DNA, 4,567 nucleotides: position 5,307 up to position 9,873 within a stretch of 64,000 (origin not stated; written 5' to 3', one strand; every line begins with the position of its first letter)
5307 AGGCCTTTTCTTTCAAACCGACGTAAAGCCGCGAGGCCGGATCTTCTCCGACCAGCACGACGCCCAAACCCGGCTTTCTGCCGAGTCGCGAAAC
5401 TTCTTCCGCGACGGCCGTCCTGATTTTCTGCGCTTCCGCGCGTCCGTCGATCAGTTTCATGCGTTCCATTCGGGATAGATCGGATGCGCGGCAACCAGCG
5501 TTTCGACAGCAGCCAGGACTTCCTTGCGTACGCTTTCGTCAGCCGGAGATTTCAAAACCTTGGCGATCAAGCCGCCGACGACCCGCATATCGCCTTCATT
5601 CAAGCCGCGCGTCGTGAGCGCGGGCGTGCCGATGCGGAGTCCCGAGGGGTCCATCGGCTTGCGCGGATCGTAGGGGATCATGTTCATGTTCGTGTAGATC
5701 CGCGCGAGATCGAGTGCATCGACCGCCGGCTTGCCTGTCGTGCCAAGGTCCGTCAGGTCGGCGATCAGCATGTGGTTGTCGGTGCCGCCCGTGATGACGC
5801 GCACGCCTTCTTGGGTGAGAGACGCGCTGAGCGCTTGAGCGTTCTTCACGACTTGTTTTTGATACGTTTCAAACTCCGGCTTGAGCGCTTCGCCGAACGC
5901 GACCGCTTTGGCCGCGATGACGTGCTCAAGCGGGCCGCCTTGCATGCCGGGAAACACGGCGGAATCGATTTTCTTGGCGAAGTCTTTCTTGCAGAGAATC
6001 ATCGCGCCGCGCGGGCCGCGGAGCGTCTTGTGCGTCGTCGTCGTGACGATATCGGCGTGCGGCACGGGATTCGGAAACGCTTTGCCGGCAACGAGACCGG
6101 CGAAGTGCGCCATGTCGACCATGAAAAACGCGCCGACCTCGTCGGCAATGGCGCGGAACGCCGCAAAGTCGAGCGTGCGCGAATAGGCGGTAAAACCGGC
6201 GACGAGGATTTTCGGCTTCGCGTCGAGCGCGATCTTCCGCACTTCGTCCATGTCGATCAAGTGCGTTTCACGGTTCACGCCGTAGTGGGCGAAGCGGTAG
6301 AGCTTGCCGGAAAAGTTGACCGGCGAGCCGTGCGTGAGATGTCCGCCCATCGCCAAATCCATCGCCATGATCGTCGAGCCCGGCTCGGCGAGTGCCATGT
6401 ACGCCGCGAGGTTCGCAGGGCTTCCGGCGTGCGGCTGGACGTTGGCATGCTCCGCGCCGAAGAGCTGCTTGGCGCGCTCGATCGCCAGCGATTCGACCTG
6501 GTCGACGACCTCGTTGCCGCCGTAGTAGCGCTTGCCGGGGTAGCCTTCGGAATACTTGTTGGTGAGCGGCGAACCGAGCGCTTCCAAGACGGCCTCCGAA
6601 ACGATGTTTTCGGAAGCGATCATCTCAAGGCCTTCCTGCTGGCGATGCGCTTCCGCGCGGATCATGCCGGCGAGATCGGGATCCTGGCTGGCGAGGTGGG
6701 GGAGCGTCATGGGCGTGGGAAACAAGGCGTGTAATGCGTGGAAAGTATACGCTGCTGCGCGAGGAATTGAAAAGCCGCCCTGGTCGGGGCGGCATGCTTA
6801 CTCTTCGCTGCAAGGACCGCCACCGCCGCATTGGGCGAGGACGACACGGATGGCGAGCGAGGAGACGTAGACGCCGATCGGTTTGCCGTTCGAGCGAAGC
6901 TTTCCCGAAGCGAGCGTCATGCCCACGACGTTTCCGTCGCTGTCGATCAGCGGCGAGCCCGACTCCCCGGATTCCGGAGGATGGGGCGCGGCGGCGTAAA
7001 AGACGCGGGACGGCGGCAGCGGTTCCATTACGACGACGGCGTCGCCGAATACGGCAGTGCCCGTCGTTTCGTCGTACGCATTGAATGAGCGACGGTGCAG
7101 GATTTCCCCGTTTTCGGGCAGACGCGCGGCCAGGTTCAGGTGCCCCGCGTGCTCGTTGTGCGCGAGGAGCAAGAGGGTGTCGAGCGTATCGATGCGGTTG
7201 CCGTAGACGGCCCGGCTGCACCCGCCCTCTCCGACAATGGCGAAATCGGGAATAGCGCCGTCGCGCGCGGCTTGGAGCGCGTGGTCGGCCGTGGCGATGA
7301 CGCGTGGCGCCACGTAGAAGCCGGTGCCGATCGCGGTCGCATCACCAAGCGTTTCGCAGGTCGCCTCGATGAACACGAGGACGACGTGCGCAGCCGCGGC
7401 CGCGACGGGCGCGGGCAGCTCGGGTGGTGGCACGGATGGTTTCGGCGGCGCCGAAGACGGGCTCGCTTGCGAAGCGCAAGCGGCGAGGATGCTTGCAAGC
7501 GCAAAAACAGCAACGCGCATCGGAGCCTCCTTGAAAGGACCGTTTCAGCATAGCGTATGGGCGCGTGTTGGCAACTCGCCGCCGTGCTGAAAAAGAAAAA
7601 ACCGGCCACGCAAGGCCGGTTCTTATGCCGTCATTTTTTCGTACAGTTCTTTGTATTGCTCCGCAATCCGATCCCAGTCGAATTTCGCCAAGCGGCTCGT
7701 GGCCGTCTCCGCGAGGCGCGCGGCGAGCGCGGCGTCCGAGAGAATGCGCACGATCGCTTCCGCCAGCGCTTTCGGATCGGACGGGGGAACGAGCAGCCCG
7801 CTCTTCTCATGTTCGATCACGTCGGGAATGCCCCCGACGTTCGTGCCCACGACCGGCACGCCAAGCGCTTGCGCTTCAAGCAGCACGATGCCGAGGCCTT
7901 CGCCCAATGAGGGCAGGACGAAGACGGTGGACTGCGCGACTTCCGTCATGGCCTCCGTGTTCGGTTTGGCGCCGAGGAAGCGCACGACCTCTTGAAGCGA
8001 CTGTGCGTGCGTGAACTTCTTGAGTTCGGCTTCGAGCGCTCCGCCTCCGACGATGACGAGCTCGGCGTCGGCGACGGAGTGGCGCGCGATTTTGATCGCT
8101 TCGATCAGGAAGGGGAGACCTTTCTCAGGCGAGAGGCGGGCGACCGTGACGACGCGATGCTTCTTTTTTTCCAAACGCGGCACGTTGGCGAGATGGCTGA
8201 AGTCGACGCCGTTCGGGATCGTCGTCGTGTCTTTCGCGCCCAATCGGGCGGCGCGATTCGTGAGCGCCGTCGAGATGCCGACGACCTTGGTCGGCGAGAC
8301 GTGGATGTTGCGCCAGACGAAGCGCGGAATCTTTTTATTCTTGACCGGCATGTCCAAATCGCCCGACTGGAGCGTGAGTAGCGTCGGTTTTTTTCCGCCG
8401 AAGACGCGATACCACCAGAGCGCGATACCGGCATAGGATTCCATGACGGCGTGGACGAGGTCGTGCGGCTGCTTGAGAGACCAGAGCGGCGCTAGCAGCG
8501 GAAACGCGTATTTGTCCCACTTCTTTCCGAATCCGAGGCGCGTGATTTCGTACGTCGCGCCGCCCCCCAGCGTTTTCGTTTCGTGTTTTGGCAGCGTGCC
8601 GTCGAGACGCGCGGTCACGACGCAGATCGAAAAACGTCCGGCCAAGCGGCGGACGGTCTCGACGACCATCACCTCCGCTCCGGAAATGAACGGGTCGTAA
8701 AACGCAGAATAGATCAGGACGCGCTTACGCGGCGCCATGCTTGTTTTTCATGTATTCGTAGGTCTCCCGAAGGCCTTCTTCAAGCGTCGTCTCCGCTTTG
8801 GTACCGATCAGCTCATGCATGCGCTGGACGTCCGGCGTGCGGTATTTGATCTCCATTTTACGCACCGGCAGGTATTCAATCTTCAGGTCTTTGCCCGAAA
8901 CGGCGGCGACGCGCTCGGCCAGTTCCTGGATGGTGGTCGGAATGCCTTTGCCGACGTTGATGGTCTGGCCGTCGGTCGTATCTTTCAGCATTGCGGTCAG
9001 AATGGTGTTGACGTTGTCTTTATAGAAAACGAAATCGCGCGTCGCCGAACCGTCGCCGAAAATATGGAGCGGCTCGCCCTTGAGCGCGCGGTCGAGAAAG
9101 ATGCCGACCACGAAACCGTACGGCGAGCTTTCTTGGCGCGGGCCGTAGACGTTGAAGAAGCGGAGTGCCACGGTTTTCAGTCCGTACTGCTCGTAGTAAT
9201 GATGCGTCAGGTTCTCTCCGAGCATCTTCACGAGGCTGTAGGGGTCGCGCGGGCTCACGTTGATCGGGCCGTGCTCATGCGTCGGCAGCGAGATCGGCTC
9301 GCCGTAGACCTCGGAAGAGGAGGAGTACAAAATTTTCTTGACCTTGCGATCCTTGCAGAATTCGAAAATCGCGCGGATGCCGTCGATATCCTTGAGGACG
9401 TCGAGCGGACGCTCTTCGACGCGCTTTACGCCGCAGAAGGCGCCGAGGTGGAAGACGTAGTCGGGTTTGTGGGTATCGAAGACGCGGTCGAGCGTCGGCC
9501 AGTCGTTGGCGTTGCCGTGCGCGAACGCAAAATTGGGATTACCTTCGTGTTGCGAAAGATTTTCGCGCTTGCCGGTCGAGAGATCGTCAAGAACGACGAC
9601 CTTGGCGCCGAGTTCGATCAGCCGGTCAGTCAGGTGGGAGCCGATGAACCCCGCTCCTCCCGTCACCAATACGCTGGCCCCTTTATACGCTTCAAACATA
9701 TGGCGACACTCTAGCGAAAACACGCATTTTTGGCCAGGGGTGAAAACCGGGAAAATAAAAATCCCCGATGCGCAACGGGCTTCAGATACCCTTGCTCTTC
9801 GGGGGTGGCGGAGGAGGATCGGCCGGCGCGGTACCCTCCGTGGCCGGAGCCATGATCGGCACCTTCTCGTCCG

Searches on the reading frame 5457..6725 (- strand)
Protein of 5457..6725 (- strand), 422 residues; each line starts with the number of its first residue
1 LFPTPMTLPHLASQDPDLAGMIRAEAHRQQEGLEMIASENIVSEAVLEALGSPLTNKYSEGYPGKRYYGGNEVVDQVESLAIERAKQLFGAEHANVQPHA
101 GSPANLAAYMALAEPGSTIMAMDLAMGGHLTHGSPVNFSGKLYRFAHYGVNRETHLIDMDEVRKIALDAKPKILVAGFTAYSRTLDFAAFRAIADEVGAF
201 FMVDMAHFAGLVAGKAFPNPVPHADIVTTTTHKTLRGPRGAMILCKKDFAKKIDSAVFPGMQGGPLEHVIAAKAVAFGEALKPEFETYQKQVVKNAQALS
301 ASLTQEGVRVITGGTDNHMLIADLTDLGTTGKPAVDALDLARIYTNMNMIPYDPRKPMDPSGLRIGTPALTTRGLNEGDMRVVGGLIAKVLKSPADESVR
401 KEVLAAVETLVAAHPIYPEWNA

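Call 84: search_protein_families(library=pfam, proteins=[window:5457-6725:-], max_evalue=0.000001)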
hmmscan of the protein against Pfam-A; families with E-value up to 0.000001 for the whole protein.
window:5457-6725:- (422 aa): 1 family
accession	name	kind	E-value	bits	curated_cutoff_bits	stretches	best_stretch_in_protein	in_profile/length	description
PF00464.25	SHMT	-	1e-160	535.2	27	1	12-386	2-398/399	Serine hydroxymethyltransferase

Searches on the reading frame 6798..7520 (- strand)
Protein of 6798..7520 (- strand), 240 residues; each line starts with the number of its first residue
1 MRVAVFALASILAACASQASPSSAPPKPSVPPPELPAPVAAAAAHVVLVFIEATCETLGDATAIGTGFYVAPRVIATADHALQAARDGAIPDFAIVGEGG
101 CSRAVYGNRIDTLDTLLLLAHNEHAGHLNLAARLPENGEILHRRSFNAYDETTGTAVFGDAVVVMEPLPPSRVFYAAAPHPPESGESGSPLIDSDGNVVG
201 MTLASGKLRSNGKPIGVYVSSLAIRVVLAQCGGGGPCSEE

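Call 84: search_protein_families(library=pfam, proteins=[window:6798-7520:-], max_evalue=0.000001)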
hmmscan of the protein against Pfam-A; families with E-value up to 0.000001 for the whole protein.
window:6798-7520:- (240 aa): 1 family
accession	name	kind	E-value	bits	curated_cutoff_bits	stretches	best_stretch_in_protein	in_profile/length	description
PF13365.12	Trypsin_2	-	1.2e-08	36.3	27.6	1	65-201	1-144/144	Trypsin-like peptidase domain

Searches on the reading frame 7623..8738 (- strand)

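Call 84: search_protein_families(library=pfam, proteins=[window:7623-8738:-], max_evalue=0.000001)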
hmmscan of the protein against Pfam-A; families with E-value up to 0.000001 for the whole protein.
window:7623-8738:- (371 aa): 4 families
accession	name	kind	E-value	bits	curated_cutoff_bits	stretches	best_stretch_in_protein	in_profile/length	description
PF00534.26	Glycos_transf_1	-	5.8e-43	146.8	26.4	1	187-348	9-171/172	Glycosyl transferases group 1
PF13692.12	Glyco_trans_1_4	-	5.4e-39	134.1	27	1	194-335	2-142/142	Glycosyl transferases group 1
PF20706.3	GT4-conflict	-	1.4e-14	54.3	26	1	148-360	146-383/385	Family 4 Glycosyltransferase in conflict systems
PF13439.12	Glyco_transf_4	-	3.2e-12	47.2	28.5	1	18-180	1-168/170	Glycosyltransferase Family 4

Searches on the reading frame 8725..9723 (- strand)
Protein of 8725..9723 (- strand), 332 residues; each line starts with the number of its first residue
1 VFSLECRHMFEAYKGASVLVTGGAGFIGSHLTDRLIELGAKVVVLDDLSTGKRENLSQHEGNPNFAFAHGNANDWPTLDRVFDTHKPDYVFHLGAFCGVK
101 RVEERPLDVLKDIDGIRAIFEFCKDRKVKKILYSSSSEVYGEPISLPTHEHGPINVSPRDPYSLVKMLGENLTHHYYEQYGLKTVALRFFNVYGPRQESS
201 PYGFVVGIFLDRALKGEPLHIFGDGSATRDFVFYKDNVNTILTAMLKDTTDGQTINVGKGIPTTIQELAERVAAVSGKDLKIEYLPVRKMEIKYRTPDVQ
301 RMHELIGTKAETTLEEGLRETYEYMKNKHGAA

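Call 84: search_protein_families(library=pfam, proteins=[window:8725-9723:-], max_evalue=0.000001)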
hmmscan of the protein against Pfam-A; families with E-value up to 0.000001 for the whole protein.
window:8725-9723:- (332 aa): 6 families
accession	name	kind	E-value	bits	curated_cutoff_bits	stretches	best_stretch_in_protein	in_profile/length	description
PF01370.27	Epimerase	-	3.8e-56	190.6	20.9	1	18-258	1-240/240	NAD dependent epimerase/dehydratase family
PF16363.11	GDP_Man_Dehyd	-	2.2e-51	175.8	27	1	19-321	1-332/332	GDP-mannose 4,6 dehydratase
PF01073.25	3Beta_HSD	-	4.3e-20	72.3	22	1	19-240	1-223/280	3-beta hydroxysteroid dehydrogenase/isomerase family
PF02719.21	Polysacc_synt_2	-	3.8e-18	66.1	20.2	1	18-291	1-267/293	Polysaccharide biosynthesis protein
PF04321.23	RmlD_sub_bind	-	5.7e-12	45.7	27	1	18-224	3-178/287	RmlD substrate binding domain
PF07993.18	NAD_binding_4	-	9.7e-07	28.6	20.1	0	86-204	88-215/258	Male sterility protein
